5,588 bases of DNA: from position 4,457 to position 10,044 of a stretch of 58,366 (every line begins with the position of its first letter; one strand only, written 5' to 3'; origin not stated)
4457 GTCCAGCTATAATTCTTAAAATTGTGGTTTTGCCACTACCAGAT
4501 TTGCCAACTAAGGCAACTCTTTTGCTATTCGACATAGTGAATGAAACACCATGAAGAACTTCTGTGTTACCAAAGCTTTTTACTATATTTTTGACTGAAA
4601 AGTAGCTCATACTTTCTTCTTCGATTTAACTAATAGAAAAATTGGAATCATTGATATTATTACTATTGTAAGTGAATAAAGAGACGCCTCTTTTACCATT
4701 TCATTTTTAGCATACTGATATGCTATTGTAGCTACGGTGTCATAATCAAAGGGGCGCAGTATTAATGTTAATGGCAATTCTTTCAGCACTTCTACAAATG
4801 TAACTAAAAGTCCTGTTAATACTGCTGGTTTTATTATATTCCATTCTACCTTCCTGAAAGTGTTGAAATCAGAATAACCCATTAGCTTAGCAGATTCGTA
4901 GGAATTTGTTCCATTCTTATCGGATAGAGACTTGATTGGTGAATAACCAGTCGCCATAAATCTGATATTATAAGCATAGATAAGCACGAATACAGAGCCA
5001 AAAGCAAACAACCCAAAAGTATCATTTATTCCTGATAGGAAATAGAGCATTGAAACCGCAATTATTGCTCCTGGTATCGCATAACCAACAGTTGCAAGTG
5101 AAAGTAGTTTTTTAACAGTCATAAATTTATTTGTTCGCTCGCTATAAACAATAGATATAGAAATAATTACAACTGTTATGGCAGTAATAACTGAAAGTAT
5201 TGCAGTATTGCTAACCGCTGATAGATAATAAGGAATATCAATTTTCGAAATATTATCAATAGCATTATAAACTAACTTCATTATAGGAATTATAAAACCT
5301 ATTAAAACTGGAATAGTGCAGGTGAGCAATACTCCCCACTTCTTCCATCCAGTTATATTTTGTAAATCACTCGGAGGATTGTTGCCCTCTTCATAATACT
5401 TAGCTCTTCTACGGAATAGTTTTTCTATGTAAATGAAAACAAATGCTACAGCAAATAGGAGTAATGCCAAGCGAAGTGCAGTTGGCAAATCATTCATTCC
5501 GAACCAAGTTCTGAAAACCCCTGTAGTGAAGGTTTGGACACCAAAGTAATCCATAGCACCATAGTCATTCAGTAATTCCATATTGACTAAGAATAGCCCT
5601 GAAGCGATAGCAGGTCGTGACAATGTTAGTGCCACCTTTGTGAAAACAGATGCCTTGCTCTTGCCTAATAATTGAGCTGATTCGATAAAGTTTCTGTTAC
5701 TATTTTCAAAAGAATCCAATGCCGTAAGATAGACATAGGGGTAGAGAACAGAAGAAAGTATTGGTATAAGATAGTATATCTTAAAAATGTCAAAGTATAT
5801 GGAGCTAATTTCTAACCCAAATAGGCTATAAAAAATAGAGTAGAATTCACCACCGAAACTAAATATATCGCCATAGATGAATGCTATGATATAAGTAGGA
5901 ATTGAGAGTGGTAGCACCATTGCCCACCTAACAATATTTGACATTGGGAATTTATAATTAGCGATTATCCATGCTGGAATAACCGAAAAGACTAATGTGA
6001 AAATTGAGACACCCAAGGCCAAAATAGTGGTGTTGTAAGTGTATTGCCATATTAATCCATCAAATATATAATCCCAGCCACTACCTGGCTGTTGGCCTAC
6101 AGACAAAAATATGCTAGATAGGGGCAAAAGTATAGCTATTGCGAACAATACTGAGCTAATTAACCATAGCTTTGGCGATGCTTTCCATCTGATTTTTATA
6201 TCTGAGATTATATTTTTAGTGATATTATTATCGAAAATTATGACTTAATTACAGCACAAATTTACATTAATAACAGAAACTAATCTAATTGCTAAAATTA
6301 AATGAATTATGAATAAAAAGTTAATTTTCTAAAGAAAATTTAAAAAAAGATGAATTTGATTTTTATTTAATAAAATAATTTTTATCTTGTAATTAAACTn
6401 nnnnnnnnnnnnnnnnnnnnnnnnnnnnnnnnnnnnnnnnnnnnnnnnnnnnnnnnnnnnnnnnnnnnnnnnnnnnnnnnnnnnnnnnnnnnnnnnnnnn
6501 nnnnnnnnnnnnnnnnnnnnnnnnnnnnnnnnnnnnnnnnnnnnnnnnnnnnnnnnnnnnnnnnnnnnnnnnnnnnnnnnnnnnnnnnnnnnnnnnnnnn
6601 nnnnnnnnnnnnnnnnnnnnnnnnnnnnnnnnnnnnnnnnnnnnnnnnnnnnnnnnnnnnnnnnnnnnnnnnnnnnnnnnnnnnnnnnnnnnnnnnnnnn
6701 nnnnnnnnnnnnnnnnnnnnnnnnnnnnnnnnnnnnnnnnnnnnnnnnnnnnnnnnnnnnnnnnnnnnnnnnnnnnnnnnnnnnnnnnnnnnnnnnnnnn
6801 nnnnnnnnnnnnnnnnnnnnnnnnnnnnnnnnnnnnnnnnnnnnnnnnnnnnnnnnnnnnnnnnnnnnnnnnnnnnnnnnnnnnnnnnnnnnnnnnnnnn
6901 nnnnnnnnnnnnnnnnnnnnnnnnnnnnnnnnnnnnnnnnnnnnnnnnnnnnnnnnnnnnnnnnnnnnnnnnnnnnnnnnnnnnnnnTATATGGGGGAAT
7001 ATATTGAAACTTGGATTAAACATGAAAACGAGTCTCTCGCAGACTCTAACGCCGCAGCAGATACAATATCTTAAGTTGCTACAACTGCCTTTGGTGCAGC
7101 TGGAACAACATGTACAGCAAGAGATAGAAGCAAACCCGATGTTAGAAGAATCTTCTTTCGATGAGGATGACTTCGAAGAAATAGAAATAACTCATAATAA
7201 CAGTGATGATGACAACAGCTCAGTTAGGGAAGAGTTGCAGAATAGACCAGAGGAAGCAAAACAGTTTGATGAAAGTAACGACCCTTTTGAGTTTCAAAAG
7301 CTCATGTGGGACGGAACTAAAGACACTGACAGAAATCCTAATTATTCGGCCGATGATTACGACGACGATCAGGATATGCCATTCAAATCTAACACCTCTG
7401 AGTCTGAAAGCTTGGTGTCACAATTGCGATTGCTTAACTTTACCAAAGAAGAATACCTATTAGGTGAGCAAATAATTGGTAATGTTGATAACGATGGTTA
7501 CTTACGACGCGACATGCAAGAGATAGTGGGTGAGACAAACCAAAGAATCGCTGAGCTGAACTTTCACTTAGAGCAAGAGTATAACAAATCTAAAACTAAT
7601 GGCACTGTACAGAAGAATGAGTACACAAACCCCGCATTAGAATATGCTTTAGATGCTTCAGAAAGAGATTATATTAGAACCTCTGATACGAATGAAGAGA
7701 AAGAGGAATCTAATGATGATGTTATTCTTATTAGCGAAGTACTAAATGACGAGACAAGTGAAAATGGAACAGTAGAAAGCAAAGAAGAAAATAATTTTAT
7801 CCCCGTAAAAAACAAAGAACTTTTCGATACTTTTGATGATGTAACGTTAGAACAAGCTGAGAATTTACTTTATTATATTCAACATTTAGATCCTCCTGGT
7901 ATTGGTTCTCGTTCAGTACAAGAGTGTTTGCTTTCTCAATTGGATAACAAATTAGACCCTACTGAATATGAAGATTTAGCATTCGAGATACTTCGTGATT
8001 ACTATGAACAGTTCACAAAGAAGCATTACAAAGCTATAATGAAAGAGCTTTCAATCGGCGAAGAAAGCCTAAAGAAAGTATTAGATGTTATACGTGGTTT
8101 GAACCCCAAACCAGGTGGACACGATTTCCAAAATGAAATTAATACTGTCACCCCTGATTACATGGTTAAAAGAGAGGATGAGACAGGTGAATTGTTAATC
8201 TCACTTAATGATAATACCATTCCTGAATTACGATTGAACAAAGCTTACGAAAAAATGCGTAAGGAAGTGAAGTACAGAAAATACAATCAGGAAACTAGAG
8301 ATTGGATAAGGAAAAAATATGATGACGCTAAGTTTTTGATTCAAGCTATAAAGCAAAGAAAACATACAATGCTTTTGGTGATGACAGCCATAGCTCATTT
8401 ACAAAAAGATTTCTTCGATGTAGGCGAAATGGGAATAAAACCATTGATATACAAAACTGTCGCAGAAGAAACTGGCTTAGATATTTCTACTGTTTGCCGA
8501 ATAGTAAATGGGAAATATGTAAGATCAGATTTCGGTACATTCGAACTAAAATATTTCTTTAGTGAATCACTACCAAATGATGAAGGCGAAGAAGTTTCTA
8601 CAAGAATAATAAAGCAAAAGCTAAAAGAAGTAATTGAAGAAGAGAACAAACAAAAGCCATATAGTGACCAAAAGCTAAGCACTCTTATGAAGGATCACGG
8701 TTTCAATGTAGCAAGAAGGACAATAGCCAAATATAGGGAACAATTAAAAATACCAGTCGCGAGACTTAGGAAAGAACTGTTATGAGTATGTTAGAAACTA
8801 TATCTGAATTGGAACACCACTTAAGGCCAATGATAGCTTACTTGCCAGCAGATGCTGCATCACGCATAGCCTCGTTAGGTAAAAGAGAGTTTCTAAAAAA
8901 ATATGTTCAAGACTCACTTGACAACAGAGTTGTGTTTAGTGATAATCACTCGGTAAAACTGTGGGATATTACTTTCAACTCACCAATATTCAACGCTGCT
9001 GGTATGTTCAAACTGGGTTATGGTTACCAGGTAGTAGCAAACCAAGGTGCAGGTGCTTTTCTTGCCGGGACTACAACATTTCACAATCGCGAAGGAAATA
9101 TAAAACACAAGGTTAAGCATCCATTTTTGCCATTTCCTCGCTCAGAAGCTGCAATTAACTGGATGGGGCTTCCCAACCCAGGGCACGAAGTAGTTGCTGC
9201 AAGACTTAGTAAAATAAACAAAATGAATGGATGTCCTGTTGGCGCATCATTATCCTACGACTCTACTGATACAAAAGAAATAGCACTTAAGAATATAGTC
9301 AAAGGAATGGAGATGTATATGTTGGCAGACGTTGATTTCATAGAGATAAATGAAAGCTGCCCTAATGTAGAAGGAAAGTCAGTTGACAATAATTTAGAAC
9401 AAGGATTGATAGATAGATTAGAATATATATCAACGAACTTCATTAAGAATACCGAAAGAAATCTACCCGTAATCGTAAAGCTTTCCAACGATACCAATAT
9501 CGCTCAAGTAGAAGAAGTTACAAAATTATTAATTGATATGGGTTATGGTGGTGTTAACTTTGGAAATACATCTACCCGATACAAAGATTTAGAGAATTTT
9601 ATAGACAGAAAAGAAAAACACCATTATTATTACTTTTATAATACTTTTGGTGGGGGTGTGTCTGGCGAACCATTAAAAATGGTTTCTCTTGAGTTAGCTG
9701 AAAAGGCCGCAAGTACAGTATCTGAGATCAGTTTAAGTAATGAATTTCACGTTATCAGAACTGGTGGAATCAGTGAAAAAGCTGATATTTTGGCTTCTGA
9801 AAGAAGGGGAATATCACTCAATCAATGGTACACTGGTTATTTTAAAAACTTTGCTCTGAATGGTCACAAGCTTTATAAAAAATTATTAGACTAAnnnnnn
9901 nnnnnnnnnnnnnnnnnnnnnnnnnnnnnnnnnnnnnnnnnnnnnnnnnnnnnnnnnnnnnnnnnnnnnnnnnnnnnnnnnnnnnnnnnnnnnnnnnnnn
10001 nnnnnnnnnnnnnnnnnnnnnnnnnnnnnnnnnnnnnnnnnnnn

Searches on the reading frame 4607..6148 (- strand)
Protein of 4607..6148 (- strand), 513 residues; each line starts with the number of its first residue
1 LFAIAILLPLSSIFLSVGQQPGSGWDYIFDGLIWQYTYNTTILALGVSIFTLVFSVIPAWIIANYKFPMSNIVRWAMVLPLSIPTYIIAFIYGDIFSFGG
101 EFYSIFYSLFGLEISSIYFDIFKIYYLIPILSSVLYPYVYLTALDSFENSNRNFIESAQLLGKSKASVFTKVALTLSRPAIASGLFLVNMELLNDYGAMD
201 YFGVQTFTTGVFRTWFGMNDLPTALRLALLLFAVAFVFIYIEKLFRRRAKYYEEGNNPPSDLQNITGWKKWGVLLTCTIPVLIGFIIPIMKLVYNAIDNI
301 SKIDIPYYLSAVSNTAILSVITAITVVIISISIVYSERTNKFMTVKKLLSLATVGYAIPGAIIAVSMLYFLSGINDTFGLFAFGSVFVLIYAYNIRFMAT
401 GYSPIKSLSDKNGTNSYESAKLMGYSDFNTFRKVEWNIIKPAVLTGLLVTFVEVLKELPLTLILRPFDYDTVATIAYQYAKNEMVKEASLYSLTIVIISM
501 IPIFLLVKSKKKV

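Call 48: search_protein_families(library=pfam, proteins=[window:4607-6148:-], max_evalue=0.00001)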
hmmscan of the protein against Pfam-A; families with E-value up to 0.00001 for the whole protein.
window:4607-6148:- (513 aa): 1 family
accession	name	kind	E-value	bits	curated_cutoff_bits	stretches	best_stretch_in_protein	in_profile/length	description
PF00528.27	BPD_transp_1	-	3.5e-14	53.4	26.4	2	59-250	5-183/184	Binding-protein-dependent transport system inner membrane component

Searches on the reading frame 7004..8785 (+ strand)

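Call 48: search_protein_families(library=pfam, proteins=[window:7004-8785:+], max_evalue=0.00001)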
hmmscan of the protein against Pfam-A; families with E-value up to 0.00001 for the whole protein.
window:7004-8785:+ (593 aa): 3 families
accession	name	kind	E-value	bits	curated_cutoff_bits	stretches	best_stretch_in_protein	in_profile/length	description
PF04552.19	Sigma54_DBD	-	2.8e-52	177.1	22.8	1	433-590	2-159/160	Sigma-54, DNA binding domain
PF04963.19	Sigma54_CBD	-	3.5e-46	157.7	22.9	2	259-415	39-185/185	Sigma-54 factor, core binding domain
PF00309.25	Sigma54_AID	-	5.8e-13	48.9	23.8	1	5-49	2-46/46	Sigma-54 factor, Activator interacting domain (AID)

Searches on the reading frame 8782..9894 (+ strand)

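Call 48: search_protein_families(library=pfam, proteins=[window:8782-9894:+], max_evalue=0.00001)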
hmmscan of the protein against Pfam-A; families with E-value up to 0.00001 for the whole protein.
window:8782-9894:+ (370 aa): 1 family
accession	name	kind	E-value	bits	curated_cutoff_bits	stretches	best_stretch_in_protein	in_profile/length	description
PF01180.27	DHO_dh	-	1.1e-33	117.2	27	1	58-357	4-277/291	Dihydroorotate dehydrogenase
